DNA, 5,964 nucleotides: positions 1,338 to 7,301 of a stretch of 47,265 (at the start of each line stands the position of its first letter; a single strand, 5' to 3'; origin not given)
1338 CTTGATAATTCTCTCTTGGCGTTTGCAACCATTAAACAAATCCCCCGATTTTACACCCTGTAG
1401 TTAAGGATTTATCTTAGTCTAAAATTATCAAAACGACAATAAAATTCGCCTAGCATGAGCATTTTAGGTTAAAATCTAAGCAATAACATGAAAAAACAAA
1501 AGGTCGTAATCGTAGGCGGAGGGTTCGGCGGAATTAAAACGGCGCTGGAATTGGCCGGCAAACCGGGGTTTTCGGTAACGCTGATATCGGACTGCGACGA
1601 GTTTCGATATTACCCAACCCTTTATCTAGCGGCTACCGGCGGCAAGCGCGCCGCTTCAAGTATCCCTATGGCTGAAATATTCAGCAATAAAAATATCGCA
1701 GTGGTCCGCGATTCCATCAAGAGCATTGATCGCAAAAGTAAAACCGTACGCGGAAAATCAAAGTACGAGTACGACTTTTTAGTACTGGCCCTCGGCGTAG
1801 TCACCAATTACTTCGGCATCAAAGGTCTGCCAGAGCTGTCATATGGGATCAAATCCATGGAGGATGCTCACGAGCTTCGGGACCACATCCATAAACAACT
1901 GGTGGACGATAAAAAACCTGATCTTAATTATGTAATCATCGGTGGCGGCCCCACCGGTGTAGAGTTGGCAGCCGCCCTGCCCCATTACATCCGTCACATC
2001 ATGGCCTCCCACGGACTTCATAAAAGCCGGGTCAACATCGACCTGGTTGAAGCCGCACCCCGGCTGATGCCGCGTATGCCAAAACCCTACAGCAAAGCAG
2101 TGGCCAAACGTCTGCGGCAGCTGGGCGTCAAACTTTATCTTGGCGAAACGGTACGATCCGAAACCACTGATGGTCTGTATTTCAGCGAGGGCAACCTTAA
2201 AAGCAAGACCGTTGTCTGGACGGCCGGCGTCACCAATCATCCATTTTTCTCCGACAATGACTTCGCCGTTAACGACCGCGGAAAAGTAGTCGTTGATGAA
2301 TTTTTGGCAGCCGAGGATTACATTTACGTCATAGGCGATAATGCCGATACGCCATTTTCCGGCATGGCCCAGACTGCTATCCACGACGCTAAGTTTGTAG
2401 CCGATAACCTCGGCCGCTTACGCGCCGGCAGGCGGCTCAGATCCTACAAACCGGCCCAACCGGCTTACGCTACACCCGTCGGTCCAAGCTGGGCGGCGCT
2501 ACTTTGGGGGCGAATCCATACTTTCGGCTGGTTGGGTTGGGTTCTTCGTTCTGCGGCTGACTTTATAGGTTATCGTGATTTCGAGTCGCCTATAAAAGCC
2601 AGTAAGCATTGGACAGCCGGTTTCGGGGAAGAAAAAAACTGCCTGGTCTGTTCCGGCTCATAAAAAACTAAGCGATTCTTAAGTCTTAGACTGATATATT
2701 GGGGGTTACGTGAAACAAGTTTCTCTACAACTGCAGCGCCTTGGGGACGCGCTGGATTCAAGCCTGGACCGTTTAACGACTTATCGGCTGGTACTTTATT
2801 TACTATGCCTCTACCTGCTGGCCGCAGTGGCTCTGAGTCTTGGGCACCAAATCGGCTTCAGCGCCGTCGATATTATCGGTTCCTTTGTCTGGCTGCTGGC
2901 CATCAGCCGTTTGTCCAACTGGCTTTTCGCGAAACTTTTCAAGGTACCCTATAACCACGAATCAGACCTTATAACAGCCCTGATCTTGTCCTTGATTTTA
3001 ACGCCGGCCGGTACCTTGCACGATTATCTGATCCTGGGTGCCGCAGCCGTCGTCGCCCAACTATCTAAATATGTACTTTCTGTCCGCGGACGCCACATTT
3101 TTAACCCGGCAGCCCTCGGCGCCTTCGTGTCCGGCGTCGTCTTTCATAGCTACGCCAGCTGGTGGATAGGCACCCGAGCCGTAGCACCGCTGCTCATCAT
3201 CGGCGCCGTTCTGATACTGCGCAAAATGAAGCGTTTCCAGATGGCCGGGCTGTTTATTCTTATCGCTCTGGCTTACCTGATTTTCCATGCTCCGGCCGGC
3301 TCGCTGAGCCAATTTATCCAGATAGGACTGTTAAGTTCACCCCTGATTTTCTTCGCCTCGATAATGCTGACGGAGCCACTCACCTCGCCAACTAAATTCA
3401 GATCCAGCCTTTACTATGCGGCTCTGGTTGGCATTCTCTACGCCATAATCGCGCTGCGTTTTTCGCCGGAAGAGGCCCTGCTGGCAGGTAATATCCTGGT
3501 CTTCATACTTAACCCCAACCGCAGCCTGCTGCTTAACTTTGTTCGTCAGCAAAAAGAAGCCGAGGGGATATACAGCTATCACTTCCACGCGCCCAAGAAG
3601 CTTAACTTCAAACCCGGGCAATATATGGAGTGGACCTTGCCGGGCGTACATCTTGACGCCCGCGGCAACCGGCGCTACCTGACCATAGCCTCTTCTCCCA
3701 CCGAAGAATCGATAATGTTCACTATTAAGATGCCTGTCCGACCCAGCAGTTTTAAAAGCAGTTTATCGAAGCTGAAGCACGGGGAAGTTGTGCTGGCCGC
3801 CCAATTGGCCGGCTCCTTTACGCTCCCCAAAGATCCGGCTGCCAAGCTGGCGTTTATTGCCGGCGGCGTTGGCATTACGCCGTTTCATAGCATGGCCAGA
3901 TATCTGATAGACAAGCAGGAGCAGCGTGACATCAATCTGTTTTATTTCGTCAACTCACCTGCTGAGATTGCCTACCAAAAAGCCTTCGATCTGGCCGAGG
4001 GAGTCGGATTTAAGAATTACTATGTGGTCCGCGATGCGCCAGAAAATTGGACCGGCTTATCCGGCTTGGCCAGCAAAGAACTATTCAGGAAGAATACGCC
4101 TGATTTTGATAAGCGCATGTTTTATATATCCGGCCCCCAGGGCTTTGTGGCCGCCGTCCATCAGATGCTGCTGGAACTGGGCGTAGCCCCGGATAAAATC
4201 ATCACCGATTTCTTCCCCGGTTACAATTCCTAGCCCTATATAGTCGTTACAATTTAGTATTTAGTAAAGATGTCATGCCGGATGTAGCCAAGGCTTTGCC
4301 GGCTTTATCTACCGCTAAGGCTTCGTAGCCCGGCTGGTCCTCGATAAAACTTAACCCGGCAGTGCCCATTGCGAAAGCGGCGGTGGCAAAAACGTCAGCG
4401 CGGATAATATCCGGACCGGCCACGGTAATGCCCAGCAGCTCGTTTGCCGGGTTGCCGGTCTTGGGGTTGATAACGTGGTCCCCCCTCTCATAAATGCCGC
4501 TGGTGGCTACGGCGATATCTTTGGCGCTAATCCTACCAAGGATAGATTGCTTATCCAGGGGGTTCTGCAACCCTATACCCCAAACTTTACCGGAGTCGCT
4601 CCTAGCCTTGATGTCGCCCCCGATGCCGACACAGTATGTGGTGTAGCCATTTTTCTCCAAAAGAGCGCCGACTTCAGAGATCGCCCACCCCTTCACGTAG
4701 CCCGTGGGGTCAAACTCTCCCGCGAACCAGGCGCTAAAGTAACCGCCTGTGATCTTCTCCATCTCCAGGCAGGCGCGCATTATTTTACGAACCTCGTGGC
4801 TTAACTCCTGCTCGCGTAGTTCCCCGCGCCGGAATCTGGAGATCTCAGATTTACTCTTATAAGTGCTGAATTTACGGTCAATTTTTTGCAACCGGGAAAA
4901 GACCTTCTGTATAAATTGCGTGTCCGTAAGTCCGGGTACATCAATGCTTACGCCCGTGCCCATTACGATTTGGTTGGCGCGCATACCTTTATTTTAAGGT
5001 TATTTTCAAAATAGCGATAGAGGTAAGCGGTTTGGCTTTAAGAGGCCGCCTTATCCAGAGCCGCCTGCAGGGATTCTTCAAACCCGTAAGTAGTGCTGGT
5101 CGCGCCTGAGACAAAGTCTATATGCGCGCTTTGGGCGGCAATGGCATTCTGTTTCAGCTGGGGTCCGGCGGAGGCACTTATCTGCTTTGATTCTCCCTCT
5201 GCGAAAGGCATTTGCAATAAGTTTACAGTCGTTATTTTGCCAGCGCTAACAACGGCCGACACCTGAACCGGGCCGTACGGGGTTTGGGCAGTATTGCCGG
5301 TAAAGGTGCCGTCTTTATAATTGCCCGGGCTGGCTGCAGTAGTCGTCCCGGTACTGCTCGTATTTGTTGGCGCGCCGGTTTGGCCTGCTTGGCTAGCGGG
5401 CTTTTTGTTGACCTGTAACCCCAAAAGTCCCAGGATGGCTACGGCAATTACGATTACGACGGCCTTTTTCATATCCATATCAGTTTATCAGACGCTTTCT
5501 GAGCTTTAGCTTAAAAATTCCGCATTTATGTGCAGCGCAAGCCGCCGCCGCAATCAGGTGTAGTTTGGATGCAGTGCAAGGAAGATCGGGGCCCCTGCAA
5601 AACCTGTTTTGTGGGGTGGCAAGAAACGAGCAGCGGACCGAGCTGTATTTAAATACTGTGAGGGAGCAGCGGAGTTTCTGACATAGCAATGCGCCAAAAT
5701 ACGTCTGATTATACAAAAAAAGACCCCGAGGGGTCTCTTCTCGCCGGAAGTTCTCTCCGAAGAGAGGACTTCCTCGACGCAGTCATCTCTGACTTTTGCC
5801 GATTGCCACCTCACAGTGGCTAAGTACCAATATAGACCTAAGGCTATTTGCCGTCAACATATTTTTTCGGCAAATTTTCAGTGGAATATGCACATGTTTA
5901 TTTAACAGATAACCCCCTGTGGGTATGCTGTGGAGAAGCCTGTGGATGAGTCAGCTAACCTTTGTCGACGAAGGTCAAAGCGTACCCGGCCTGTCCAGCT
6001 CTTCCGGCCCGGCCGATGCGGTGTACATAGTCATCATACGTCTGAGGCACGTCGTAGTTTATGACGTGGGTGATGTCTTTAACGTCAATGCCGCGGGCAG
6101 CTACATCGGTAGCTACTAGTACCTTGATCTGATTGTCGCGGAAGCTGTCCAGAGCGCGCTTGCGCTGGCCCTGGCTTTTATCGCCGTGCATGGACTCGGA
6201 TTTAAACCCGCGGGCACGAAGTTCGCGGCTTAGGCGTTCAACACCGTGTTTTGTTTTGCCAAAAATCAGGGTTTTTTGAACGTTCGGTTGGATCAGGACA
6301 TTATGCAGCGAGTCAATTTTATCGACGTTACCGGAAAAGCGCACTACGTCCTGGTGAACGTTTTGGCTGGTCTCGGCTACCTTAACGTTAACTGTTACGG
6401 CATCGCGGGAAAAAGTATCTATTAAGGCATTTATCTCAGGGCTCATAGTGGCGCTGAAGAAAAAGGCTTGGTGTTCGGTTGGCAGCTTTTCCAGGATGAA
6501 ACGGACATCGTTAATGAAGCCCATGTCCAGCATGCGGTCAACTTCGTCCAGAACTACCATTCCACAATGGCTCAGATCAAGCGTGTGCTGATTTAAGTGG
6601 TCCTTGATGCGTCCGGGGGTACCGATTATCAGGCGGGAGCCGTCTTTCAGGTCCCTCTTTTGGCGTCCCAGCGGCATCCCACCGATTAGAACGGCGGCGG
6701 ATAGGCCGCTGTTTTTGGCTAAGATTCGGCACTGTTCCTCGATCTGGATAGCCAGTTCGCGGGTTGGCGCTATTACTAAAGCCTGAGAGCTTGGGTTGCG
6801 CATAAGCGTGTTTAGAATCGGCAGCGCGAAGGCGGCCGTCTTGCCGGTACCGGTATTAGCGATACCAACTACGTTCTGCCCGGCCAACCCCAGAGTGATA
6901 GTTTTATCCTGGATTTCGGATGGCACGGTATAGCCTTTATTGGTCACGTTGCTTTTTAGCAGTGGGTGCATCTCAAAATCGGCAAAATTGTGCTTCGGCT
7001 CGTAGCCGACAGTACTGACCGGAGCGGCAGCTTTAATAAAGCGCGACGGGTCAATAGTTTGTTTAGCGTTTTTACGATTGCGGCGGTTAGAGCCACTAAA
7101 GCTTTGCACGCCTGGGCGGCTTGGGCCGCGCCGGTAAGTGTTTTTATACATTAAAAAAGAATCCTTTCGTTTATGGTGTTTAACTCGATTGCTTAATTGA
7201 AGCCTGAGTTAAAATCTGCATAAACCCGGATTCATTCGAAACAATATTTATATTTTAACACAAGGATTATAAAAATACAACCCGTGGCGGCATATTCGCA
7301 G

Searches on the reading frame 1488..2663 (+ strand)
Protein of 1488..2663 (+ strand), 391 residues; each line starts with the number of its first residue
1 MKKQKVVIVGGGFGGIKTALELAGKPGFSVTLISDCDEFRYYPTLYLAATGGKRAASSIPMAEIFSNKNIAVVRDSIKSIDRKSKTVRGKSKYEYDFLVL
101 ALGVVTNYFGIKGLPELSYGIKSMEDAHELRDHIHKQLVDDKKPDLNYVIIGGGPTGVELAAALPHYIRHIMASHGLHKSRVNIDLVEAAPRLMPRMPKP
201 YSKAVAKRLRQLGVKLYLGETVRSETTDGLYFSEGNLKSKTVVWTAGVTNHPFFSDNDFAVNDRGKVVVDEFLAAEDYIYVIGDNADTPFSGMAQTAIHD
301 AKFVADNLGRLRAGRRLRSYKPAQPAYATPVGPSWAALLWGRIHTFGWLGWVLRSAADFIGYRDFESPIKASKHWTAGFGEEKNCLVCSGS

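Call 18: search_protein_families(library=ncbifam, proteins=[window:1488-2663:+], max_evalue=0.00001)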
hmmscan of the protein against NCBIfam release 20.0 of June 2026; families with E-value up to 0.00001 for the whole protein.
window:1488-2663:+ (391 aa): 16 families
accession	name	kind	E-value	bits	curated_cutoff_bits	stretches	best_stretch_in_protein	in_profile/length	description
TIGR03169.1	Nterm_to_SelD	hypoth_equivalog_domain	1.1e-30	107.2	310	1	6-324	2-323/365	pyridine nucleotide-disulfide oxidoreductase family protein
TIGR01350.1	lipoamide_DH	equivalog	1.2e-15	57.2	408.8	1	64-308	98-329/461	dihydrolipoyl dehydrogenase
TIGR03385.1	CoA_CoA_reduc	equivalog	3.5e-15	55.7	578.8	1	67-288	68-285/439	CoA-disulfide reductase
NF042949.2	3PPDioc_HcaD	equivalog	3.8e-15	55.5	450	1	4-287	2-277/386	3-phenylpropionate/cinnamic acid dioxygenase ferredoxin--NAD(+) reductase subunit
TIGR04369.1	fusion_not_SelD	hypoth_equivalog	2e-13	49.4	700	1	22-327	19-295/701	oxidoreductase/SelD-related fusion protein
TIGR02374.1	nitri_red_nirB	equivalog_domain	5.1e-13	48.3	578.35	1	6-288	1-280/794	nitrite reductase large subunit NirB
NF049943.1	SQR_III_seleno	exception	9.1e-13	47.8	525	1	4-115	1-117/406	type III sulfide quinone reductase, selenoprotein subtype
NF007123.0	PRK09564.1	equivalog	1.6e-12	46.9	458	1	76-288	78-286/444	CoA-disulfide reductase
NF003437.0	PRK04965.1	equivalog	1.3e-11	44.1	392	1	4-288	3-277/378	NADH:flavorubredoxin reductase NorW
NF007286.0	PRK09754.1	equivalog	3.4e-11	42.5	447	1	1-286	1-277/400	phenylpropionate dioxygenase ferredoxin reductase subunit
NF004945.0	PRK06292.2-3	equivalog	4.3e-10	39.1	494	1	63-286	99-305/457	dihydrolipoyl dehydrogenase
NF046103.1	NOXase_Strep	equivalog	1.7e-09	37.1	600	1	64-287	64-282/442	H2O-forming NADH oxidase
NF010037.0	PRK13512.1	equivalog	1.2e-07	31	394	1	70-290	81-283/438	CoA-disulfide reductase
NF040477.1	chlor_oxi_RclA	equivalog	1.2e-07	30.8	740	1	147-320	160-324/441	reactive chlorine resistance oxidoreductase RclA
NF003585.0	PRK05249.1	equivalog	1.3e-06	27.4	465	0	181-308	199-333/464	Si-specific NAD(P)(+) transhydrogenase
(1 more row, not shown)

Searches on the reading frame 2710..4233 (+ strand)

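Call 18: search_protein_families(library=ncbifam, proteins=[window:2710-4233:+], max_evalue=0.00001)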
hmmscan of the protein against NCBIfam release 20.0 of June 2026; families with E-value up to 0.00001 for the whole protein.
window:2710-4233:+ (507 aa): 15 families
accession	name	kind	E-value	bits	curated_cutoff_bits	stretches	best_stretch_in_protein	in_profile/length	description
NF009805.0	PRK13289.1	equivalog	8.7e-23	80.9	432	1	278-502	160-392/399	NO-inducible flavohemoprotein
NF058606.1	GlBtMonoRdsGbcB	equivalog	2.4e-22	79.3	500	1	280-492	21-237/362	glycine betaine monooxygenase reductase subunit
NF007964.0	PRK10684.1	equivalog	1e-19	70.7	383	1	281-502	18-237/333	NADH oxidoreductase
NF045803.1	MethMoxFADbindMmoC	equivalog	2.2e-19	69.5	500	1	295-500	135-338/343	aromatic/alkene monooxygenase hydroxylase FAD-binding subunit MmoC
NF040810.1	BenC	equivalog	1.1e-16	61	430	1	287-499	121-327/333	benzoate 1,2-dioxygenase electron transfer component BenC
TIGR01941.1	nqrF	equivalog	1.1e-15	57.5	295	1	326-502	227-403/405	NADH:ubiquinone reductase (Na(+)-transporting) subunit F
NF008822.0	PRK11872.1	equivalog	1.9e-14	53.4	402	1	295-498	132-331/341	anthranilate 1,2-dioxygenase electron transfer component AntC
NF005963.0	PRK08051.1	equivalog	8.1e-13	48.2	230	1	285-502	16-230/233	NAD(P)H-flavin reductase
NF006220.0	PRK08345.1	subfamily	1.2e-11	44.4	395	1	278-498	18-247/294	cytochrome-c3 hydrogenase subunit gamma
TIGR02160.1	PA_CoA_Oxy5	hypoth_equivalog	3.7e-10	39.2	420.8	1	295-502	24-241/352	1,2-phenylacetyl-CoA epoxidase subunit PaaE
NF040835.1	sulfhyd_HydG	equivalog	5.1e-10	39.1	650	1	278-498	25-244/292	NADPH-dependent hydrogenase/sulfhydrogenase 1 subunit gamma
NF040830.1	sulfhyd_ShyC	equivalog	6.8e-10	38.6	600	1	288-423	24-154/288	NAD(P)-dependent hydrogenase/sulfhydrogenase 2 subunit gamma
NF052252.1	flav_redu_LuxG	exception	3.5e-08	32.9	340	1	283-502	11-229/232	flavin mononucleotide reductase LuxG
TIGR01946.1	rnfD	subfamily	4.4e-06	26.3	207.05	0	161-248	204-293/327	RnfABCDGE type electron transport complex subunit D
TIGR02911.1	sulfite_red_B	equivalog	7.4e-06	25.3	288.6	0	289-499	20-221/261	anaerobic sulfite reductase subunit AsrB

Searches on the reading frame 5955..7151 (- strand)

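Call 18: search_protein_families(library=ncbifam, proteins=[window:5955-7151:-], max_evalue=0.00001)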
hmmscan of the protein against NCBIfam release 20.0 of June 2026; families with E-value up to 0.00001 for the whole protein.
window:5955-7151:- (398 aa): 37 families (the best 25 are shown)
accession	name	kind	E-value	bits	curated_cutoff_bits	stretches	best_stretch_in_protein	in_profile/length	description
NF053631.1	RNA_helic_CshA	equivalog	4.7e-118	394.8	646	1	56-396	1-342/434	degradosome RNA helicase CshA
NF008744.0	PRK11776.1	equivalog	6.4e-99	331.6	524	1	54-396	4-347/460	ATP-dependent RNA helicase DbpA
NF007882.0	PRK10590.1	equivalog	1.3e-93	314.5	743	1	62-395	9-349/456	ATP-dependent RNA helicase RhlE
NF008394.0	PRK11192.1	equivalog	2.8e-93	313.2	507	1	54-396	3-352/441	ATP-dependent RNA helicase SrmB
NF053636.1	DDHlcsCsdAPsy1082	equivalog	5.3e-93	312.3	890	1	55-393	4-345/512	DEAD/DEAH box helicase CsdA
NF053710.1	RNA_heli_RhlE2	exception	3e-90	303.4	925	1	56-395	3-353/635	RNA helicase RhlE2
NF053711.1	RNA_heli_RhlE1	exception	1.2e-88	297.8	750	1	59-395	6-348/434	RNA helicase RhlE1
NF003419.0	PRK04837.1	equivalog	3.4e-88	296.2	588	1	53-394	8-359/424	ATP-dependent RNA helicase RhlB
NF008642.0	PRK11634.1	equivalog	5.4e-86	289.3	989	1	54-397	6-351/628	DEAD/DEAH family ATP-dependent RNA helicase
NF002340.1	PRK01297.1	equivalog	4.5e-84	282.4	564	1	55-396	2-354/372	ATP-dependent RNA helicase RhlB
NF003390.0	PRK04537.1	equivalog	1.8e-78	265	732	1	55-395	10-361/572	ATP-dependent RNA helicase RhlB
NF010337.0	PRK13766.1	equivalog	1.4e-22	79.7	610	2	282-387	357-470/781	Hef nuclease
TIGR01389.1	recQ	equivalog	1.4e-21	76.6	640.2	1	73-394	10-327/591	DNA helicase RecQ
TIGR00614.1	recQ_fam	subfamily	4.3e-20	71.9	219.8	1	79-394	14-329/470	RecQ family ATP-dependent DNA helicase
NF041063.1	DpdF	equivalog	6e-20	71.4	550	1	245-396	332-483/813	protein DpdF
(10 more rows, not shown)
